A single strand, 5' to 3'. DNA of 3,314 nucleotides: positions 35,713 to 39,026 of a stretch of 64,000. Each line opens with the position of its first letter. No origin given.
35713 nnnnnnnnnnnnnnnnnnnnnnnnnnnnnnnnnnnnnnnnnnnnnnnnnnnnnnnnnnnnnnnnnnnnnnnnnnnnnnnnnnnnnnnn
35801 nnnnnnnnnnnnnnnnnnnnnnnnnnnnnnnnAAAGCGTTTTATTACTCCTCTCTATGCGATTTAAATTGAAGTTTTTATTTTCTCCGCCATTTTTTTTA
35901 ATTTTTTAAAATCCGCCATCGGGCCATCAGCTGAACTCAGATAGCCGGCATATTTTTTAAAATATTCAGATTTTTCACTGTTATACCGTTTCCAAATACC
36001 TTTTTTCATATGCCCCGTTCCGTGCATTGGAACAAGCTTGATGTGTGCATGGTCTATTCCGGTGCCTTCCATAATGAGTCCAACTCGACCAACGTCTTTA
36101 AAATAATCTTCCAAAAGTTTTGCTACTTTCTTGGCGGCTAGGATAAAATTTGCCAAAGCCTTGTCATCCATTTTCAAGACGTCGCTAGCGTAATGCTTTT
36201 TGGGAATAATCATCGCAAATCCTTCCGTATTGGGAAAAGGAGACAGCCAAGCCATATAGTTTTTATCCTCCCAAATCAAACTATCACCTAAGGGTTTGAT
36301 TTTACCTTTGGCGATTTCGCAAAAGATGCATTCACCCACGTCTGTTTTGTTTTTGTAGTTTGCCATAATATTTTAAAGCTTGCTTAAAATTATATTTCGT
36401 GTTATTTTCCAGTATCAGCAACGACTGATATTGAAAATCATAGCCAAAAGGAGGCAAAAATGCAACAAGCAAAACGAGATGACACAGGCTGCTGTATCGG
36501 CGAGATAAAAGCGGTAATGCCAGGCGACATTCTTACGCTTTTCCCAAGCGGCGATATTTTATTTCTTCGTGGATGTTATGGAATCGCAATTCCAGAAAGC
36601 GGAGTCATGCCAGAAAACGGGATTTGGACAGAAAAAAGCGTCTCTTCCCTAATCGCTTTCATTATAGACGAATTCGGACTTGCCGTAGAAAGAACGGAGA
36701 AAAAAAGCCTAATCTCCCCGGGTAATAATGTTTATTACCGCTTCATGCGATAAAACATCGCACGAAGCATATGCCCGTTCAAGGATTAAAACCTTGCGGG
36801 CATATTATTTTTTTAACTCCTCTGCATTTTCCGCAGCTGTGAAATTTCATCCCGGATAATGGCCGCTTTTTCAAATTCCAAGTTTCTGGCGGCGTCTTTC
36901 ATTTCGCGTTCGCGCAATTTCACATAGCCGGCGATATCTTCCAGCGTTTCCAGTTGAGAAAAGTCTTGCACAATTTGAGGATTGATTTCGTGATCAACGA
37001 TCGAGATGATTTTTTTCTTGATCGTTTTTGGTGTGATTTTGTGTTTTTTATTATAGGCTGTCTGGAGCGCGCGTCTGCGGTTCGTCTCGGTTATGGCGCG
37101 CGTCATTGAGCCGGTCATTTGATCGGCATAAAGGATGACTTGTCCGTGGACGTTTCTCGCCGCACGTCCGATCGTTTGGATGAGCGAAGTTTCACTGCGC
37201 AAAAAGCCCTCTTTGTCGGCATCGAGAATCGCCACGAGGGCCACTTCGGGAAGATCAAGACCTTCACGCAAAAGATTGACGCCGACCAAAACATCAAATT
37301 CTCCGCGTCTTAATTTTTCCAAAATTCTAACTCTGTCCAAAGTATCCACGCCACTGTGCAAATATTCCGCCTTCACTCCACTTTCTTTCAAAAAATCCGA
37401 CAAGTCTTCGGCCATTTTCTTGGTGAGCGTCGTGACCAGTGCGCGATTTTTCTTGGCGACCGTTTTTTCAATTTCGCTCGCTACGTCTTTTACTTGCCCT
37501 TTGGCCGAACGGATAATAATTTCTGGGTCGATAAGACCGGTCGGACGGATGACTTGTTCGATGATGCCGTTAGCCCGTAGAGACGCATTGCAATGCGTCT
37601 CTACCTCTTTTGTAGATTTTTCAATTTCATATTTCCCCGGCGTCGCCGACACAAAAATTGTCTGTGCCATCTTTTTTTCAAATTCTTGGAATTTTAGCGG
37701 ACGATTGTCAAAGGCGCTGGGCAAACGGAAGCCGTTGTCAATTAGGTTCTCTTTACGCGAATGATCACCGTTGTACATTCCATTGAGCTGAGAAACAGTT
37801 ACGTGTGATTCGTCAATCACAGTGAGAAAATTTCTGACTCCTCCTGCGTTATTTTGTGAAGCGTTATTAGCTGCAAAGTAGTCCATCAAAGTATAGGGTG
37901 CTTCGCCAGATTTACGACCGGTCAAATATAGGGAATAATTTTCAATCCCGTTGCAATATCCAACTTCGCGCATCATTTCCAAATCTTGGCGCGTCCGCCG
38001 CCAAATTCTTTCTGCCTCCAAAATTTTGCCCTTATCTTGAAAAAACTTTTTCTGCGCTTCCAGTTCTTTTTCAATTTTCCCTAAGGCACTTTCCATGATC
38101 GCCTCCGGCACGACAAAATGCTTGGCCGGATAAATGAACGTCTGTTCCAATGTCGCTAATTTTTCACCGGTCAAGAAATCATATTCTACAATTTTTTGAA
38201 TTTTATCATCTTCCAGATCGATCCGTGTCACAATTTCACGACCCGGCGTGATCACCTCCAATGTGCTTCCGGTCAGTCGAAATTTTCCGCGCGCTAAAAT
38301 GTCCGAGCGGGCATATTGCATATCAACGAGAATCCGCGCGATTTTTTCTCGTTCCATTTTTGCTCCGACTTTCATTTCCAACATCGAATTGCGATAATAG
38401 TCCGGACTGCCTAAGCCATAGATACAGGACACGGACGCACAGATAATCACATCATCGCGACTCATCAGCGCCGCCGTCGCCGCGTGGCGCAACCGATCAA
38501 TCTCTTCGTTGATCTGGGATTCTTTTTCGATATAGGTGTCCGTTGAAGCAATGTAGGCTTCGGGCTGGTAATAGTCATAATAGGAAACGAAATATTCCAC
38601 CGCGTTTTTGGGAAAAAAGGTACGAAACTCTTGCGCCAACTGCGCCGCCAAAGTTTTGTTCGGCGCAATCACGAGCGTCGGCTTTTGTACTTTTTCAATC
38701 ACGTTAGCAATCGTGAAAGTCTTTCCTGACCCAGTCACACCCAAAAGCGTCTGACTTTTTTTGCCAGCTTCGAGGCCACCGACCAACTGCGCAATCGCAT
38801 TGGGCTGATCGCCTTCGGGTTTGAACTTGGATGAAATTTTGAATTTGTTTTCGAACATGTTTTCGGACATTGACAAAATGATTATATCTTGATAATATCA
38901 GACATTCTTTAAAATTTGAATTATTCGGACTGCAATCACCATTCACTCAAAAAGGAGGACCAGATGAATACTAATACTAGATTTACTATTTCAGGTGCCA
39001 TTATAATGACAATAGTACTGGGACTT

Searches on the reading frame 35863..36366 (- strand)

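Call 60: search_protein_families(library=pfam, proteins=[window:35863-36366:-], max_evalue=0.001)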
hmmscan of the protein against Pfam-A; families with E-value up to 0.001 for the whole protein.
window:35863-36366:- (167 aa): 1 family
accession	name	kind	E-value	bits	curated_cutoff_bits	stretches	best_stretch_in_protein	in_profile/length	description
PF01230.28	HIT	-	3.1e-07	31.4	21.5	1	29-93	7-70/98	HIT domain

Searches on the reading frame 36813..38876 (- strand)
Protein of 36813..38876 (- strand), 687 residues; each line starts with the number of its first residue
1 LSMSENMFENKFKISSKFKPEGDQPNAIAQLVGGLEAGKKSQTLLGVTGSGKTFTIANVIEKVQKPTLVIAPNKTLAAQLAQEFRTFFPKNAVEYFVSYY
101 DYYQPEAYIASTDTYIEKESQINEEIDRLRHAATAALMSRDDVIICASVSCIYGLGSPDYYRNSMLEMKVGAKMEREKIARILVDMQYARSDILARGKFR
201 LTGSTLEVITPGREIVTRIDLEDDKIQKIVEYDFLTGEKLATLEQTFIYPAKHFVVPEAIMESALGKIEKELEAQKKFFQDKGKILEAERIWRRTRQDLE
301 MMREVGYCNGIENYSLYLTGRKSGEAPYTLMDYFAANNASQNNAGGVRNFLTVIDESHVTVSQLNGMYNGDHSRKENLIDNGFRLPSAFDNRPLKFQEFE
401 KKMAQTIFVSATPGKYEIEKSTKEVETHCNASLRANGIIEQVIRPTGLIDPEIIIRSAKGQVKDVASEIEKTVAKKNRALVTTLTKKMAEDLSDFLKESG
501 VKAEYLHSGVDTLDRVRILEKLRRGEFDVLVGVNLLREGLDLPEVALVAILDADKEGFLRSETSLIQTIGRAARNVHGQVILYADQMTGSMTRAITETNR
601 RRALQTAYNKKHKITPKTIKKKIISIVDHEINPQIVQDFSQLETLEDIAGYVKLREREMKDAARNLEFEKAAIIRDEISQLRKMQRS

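Call 60: search_protein_families(library=pfam, proteins=[window:36813-38876:-], max_evalue=0.001)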
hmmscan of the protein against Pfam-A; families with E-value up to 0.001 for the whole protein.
window:36813-38876:- (687 aa): 7 families
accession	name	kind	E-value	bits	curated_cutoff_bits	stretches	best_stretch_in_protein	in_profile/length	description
PF12344.14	UvrB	-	9.4e-22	77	27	1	582-623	1-42/43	Ultra-violet resistance protein B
PF17757.6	UvrB_inter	-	8.5e-21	74.3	22.9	1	166-254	1-91/91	UvrB interaction domain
PF00271.37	Helicase_C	-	3.2e-20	72.9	23.5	1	469-575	10-109/110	Helicase conserved C-terminal domain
PF04851.21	ResIII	-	1.2e-13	51.7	22.5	1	18-126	2-114/164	Type III restriction enzyme, res subunit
PF00270.35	DEAD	-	3.2e-08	33.9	26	1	24-92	4-73/167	DEAD/DEAH box helicase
PF02151.25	UVR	-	1.4e-07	31.5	21.5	1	656-683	8-35/36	UvrB/uvrC motif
PF13245.12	AAA_19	-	0.00041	21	25.1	0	39-82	11-59/134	AAA domain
